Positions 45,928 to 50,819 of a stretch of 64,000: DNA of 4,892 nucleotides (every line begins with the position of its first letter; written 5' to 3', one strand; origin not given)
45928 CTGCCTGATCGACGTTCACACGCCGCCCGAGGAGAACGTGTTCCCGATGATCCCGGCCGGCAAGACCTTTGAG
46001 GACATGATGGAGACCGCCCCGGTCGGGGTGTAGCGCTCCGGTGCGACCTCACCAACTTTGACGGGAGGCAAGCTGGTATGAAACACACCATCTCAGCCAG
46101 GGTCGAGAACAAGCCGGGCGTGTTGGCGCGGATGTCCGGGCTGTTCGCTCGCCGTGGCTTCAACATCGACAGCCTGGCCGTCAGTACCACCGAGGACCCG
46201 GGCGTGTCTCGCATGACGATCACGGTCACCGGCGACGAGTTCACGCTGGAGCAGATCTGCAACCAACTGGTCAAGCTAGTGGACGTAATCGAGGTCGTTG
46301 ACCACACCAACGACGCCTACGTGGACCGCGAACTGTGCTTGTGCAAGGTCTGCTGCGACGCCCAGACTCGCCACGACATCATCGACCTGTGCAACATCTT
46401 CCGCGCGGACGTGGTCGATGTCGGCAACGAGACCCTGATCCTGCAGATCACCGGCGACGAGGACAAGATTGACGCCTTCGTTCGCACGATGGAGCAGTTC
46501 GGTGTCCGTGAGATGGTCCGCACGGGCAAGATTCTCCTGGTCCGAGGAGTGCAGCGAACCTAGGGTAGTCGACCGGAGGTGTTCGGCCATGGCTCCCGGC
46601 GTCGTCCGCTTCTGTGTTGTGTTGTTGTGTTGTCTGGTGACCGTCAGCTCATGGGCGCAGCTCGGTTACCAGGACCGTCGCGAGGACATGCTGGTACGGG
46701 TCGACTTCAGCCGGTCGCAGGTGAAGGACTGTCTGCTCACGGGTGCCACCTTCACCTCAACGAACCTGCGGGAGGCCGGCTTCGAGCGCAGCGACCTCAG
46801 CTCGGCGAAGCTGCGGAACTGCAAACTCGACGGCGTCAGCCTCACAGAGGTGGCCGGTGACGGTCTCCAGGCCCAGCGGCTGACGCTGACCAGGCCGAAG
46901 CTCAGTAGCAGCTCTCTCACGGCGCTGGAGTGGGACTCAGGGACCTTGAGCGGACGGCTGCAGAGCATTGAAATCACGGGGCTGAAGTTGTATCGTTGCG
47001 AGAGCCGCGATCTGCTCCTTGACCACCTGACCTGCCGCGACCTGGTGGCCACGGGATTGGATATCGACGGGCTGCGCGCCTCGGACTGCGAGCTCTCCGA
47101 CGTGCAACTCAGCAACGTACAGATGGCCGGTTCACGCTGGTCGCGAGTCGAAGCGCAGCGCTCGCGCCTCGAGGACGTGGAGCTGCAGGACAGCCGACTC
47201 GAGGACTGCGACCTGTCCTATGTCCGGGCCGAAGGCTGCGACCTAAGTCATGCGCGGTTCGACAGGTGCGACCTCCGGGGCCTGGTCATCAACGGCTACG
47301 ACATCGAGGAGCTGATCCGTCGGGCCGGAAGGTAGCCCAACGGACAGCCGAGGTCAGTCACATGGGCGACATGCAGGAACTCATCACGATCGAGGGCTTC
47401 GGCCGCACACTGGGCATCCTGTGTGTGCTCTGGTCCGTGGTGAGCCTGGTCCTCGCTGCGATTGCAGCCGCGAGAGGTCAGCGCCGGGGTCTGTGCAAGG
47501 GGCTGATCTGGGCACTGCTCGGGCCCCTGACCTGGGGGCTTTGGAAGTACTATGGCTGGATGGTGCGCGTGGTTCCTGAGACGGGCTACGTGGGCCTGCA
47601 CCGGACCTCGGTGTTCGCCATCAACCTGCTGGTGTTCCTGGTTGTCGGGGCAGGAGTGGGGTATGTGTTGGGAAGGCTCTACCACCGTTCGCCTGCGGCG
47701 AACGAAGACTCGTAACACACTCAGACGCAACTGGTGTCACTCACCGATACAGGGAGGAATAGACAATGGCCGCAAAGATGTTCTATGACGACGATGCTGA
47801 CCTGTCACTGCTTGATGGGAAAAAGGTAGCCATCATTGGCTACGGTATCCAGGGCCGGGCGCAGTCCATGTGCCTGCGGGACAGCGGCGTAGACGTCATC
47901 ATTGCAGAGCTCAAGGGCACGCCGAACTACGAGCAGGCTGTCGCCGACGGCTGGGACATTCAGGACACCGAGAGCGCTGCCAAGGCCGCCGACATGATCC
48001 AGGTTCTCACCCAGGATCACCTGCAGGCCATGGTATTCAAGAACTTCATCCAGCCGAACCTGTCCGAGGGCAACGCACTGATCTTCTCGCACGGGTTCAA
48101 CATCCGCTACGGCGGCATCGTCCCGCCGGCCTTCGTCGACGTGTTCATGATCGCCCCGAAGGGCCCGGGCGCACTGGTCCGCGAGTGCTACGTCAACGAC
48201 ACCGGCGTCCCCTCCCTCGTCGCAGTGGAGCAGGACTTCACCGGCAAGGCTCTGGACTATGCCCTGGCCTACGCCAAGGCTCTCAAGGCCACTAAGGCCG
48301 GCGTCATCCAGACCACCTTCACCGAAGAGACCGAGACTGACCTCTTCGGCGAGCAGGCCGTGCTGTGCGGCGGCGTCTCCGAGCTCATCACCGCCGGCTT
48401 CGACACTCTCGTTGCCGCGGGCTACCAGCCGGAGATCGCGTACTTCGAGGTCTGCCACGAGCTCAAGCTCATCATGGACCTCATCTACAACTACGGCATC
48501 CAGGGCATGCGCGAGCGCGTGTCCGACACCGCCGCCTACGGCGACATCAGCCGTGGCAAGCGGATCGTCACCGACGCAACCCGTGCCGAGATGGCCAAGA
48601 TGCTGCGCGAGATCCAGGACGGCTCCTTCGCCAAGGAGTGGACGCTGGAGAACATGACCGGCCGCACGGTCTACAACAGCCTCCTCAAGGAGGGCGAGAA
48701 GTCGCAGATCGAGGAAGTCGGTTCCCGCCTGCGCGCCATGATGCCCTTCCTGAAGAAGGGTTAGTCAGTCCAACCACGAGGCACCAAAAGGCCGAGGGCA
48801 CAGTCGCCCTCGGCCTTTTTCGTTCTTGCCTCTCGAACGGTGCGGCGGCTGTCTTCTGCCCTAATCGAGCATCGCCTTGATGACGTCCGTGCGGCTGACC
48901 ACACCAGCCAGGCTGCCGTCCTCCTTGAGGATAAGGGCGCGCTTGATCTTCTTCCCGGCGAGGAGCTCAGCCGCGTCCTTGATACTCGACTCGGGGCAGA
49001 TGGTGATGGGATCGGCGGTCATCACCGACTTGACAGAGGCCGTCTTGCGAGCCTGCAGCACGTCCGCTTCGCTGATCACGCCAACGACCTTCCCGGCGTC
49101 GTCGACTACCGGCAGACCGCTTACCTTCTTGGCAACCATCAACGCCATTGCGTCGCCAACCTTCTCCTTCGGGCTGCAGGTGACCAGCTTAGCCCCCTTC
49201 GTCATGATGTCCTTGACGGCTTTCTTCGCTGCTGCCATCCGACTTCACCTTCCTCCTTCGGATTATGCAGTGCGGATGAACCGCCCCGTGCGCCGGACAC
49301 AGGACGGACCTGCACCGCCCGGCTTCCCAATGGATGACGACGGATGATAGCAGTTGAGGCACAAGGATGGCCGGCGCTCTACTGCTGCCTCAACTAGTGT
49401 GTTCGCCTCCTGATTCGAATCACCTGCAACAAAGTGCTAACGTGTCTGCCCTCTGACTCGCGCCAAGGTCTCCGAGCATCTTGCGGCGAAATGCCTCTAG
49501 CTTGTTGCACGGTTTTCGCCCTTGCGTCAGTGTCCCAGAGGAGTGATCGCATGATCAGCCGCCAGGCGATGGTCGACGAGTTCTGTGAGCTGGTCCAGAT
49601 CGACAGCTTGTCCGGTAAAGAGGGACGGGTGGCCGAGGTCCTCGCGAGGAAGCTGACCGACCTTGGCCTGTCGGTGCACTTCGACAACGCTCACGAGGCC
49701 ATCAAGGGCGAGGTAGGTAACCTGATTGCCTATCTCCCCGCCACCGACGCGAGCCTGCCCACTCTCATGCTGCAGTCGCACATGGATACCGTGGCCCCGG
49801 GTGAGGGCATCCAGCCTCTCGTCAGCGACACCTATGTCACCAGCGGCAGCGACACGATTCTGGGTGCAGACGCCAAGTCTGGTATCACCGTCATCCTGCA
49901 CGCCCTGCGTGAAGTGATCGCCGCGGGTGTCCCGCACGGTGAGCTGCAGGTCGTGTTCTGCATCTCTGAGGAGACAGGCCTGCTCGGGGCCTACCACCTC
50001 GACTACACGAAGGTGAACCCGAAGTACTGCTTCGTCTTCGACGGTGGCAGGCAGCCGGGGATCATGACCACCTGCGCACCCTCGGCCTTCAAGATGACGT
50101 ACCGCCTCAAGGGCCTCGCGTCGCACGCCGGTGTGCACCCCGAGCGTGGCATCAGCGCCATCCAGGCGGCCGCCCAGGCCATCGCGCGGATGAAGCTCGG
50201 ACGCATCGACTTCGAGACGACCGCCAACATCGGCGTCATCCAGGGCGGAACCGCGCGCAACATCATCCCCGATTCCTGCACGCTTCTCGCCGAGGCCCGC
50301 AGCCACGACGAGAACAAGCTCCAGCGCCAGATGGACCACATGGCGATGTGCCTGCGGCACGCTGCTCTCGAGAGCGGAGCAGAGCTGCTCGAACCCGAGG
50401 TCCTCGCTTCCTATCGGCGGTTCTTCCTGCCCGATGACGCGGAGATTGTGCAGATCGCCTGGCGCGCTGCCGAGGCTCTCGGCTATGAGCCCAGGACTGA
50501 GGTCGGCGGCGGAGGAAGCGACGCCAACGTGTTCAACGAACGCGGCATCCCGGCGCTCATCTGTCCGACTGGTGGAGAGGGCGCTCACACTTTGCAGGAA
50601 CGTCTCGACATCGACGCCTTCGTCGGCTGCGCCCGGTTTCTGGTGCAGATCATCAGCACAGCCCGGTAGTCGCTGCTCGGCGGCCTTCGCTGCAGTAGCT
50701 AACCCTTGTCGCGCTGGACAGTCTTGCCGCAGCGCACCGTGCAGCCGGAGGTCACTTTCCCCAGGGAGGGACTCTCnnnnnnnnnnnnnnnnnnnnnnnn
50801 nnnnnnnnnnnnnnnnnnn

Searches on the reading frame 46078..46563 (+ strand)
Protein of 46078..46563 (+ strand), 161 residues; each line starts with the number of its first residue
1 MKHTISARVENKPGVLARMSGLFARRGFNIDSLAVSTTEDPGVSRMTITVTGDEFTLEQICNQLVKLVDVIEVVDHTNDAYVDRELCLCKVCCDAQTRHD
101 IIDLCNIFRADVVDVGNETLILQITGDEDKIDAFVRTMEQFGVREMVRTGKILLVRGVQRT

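Call 8: search_protein_families(library=ncbifam, proteins=[window:46078-46563:+])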
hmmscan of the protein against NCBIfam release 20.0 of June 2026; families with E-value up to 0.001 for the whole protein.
window:46078-46563:+ (161 aa): 8 families
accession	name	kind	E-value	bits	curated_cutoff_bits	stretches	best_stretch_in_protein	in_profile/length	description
NF008864.0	PRK11895.1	equivalog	1.3e-64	216.8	119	1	1-159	2-160/164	acetolactate synthase small subunit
TIGR00119.1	acolac_sm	equivalog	2.8e-61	206.1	56.9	1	1-157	1-157/158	acetolactate synthase small subunit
NF005233.0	PRK06737.1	equivalog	2.6e-16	59.5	102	1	1-73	1-73/76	ACT domain-containing protein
NF006036.0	PRK08178.1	equivalog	5.6e-15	55.2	128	1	5-82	17-93/102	acetolactate synthase small subunit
NF010078.0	PRK13562.1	equivalog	1e-09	38.2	96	1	1-75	1-76/84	ACT domain-containing protein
NF008362.0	PRK11152.1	equivalog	5.2e-09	35.9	68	1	1-74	2-74/85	acetolactate synthase 2 small subunit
NF006352.0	PRK08577.1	equivalog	5.8e-05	23.2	140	1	5-73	59-129/136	hypothetical protein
TIGR01327.1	PGDH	equivalog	0.00054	18.9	454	1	3-73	452-520/525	phosphoglycerate dehydrogenase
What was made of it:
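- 46078..46563 (+): ilvN, acetolactate synthase small subunit. Call 8: TIGR00119 206 bits (cut-off 57).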

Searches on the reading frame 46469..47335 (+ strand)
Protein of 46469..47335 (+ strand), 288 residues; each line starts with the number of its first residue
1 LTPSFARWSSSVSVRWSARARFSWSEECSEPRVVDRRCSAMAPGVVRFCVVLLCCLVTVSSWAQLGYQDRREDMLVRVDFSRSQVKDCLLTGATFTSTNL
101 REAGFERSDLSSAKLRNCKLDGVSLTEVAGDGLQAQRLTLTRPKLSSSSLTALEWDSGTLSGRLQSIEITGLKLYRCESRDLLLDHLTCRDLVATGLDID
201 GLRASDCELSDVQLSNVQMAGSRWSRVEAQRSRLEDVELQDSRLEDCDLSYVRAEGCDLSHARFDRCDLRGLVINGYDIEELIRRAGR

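Call 8: search_protein_families(library=ncbifam, proteins=[window:46469-47335:+])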
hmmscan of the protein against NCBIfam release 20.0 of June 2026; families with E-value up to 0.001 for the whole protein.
window:46469-47335:+ (288 aa): 18 families
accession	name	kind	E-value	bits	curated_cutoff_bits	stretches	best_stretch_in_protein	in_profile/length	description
NF047416.1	penta_HetL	equivalog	6.7e-12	45.3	260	2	77-177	72-168/218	heterocyst differentiation pentapeptide repeat protein HetL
NF052603.1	penta_Alr5209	equivalog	1.6e-10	41.1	125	1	205-279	16-80/113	Alr5209 family pentapeptide repeat protein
NF038182.1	penta_rpt_SmQnr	exception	1.4e-08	34.9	460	1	192-279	80-167/215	SmQnr family pentapeptide repeat protein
NF033086.2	penta_rpt_Qnr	equivalog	5.3e-08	32.9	240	0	86-132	33-90/211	Qnr family pentapeptide repeat protein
NF011744.0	PRK15197.1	equivalog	5.5e-08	32.3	274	0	188-279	162-251/291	SPI-2 type III secretion system effector PipB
NF051894.1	anti_phage_HalA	equivalog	9.4e-08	31.6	250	1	76-129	70-123/338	anti-phage Hailong system effector protein HalA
NF033375.2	penta_rpt_QnrE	exception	4e-06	27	480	0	82-135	138-191/214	QnrE family quinolone resistance pentapeptide repeat protein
NF011743.0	PRK15196.1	equivalog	8.6e-06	24.9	354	1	83-265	152-330/350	type III secretion system effector PipB2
NF000071.4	penta_rpt_QnrA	exception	1e-05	25.5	450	1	74-283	12-208/218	QnrA family quinolone resistance pentapeptide repeat protein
NF000421.1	penta_rpt_QnrVC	exception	1.2e-05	25.4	460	0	78-147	127-201/218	QnrVC family quinolone resistance pentapeptide repeat protein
NF000420.1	penta_rpt_QnrB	exception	1.4e-05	25.1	460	0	195-272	16-99/214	QnrB family quinolone resistance pentapeptide repeat protein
NF012152.0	penta_rpt_QnrC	exception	2.2e-05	24.5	500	0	79-148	128-202/221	QnrC family quinolone resistance pentapeptide repeat protein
NF011904.1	PRK15377.1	subfamily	2.6e-05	22.8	500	0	201-266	13-79/606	type III secretion system effector HECT-type E3 ubiquitin transferase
NF000139.2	penta_rpt_QnrD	exception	4e-05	23.7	425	0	65-128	121-184/214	QnrD family quinolone resistance pentapeptide repeat protein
NF012151.0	penta_rpt_QnrAS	exception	0.0002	21.5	490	0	78-145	127-199/218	QnrAS family quinolone resistance pentapeptide repeat protein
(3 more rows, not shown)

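Call 56: search_protein_families(library=pfam, max_evalue=0.01, proteins=[window:46469-47335:+])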
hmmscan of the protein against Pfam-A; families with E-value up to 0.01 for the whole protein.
window:46469-47335:+ (288 aa): 4 families
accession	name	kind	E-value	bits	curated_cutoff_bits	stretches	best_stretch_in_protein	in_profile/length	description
PF13599.13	Pentapeptide_4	-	3.6e-20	72.2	38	3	78-153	1-76/78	Pentapeptide repeat region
PF00805.28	Pentapeptide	-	3.9e-20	71.5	20.2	3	88-126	1-39/40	Pentapeptide repeats (8 copies)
PF13576.12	Pentapeptide_3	-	7.5e-10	39.3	27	1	230-271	2-46/48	Pentapeptide repeats (9 copies)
PF25296.1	Decapeptide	-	0.00011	22.5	45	0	91-138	18-67/74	Decapeptide repeat region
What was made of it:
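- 46469..47335 (+): Pentapeptide-repeat protein gene. The true start is probably later, near 46640, because the listed ORF overlaps ilvN and the relatives' proteins are about 230 aa. Call 56: PF00805 and PF13599.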

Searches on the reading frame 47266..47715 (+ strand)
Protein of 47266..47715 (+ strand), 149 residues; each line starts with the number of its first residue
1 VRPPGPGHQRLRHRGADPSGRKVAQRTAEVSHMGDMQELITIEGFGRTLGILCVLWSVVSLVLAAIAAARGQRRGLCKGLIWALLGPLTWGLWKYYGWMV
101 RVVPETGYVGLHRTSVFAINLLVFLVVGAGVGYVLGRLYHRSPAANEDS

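Call 56: search_protein_families(library=pfam, max_evalue=0.01, proteins=[window:47266-47715:+])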
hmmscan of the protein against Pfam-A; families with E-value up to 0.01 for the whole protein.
window:47266-47715:+ (149 aa): 0 families
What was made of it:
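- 47362..47715 (+): Small hydrophobic ORF (about 117 aa) with no family match, conserved in relatives. Call 56: no Pfam hit.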

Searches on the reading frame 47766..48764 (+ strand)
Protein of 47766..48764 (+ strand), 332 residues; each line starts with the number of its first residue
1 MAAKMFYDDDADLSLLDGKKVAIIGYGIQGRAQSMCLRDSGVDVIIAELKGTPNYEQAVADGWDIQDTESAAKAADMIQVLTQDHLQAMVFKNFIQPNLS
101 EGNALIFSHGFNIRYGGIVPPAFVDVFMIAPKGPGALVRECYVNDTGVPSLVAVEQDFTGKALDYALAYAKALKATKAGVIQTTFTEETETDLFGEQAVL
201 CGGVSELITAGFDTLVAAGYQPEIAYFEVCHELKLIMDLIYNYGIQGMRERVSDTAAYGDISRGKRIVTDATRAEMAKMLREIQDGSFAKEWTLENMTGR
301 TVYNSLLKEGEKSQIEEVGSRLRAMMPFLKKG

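Call 8: search_protein_families(library=ncbifam, proteins=[window:47766-48764:+])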
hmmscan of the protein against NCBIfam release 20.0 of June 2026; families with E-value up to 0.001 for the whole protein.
window:47766-48764:+ (332 aa): 7 families
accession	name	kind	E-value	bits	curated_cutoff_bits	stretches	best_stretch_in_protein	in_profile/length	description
NF004017.0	PRK05479.1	equivalog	2.3e-147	490.1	336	1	3-331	2-330/337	ketol-acid reductoisomerase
TIGR00465.1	ilvC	equivalog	8.9e-125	415.8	226.15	1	16-329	1-313/314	ketol-acid reductoisomerase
NF009940.0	PRK13403.1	equivalog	2e-123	411.5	406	1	4-330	2-327/335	ketol-acid reductoisomerase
NF003557.0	PRK05225.1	equivalog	8.7e-52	176.3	713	2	12-202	31-227/491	ketol-acid reductoisomerase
NF004005.0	PRK05476.2-3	equivalog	3.3e-08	32.8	275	1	15-82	205-271/418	adenosylhomocysteinase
TIGR00936.1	ahcY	equivalog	8e-08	31.5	497.6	1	14-82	201-268/416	adenosylhomocysteinase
NF004009.0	PRK05476.3-2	equivalog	2.1e-06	26.8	485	1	16-80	269-332/487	adenosylhomocysteinase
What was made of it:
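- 47766..48764 (+): ilvC, ketol-acid reductoisomerase, the last gene of the unit. Call 8: TIGR00465 415.8 bits (cut-off 226).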

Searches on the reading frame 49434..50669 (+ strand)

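Call 8: search_protein_families(library=ncbifam, proteins=[window:49434-50669:+])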
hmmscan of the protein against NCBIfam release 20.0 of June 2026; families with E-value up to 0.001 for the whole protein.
window:49434-50669:+ (411 aa): 48 families (the best 25 are shown)
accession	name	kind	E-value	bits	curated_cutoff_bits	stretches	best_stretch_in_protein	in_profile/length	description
TIGR01883.1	PepT-like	hypoth_equivalog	3.4e-96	322.4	274.25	1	46-407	2-360/361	peptidase T-like protein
NF003976.0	PRK05469.1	subfamily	1.1e-31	110.2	255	1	128-409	123-404/409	tripeptide aminopeptidase PepT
NF009920.0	PRK13381.1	subfamily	9.6e-29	100.4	293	1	126-410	124-408/412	peptidase T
NF004788.0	PRK06133.1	subfamily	1e-28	100.4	349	1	41-397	41-400/417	glutamate carboxypeptidase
TIGR01910.1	DapE-ArgE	subfamily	1.4e-28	100.2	217.6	1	52-397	6-368/373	ArgE/DapE family deacylase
TIGR01892.1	AcOrn-deacetyl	equivalog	3.1e-26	92.3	297.7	1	51-407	4-365/365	acetylornithine deacetylase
NF005678.0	PRK07473.1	equivalog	2.2e-24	86.1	386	1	65-409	35-374/376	M20/M25/M40 family metallo-hydrolase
NF005602.0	PRK07338.1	equivalog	2.2e-24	85.8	357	1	110-402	96-391/409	hydrolase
NF005710.0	PRK07522.1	subfamily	7e-24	84.7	412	1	44-408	8-386/391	acetylornithine deacetylase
TIGR01882.1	peptidase-T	equivalog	4.7e-21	75.1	285.75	1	132-408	128-404/410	peptidase T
NF006399.0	PRK08651.1-2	equivalog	1.3e-18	67.2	381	2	45-255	5-215/405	succinyl-diaminopimelate desuccinylase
NF006365.0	PRK08588.1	subfamily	4.2e-18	65.8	289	1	41-403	4-373/383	succinyl-diaminopimelate desuccinylase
NF006771.0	PRK09290.1-5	subfamily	7.6e-18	64.2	399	1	217-408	214-407/413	allantoate amidohydrolase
TIGR01893.1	aa-his-dipept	subfamily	4.9e-17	61.8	343.75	1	44-310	4-284/478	beta-Ala-His dipeptidase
TIGR01891.1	amidohydrolases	subfamily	1.1e-16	61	153.75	1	59-318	14-276/366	amidohydrolase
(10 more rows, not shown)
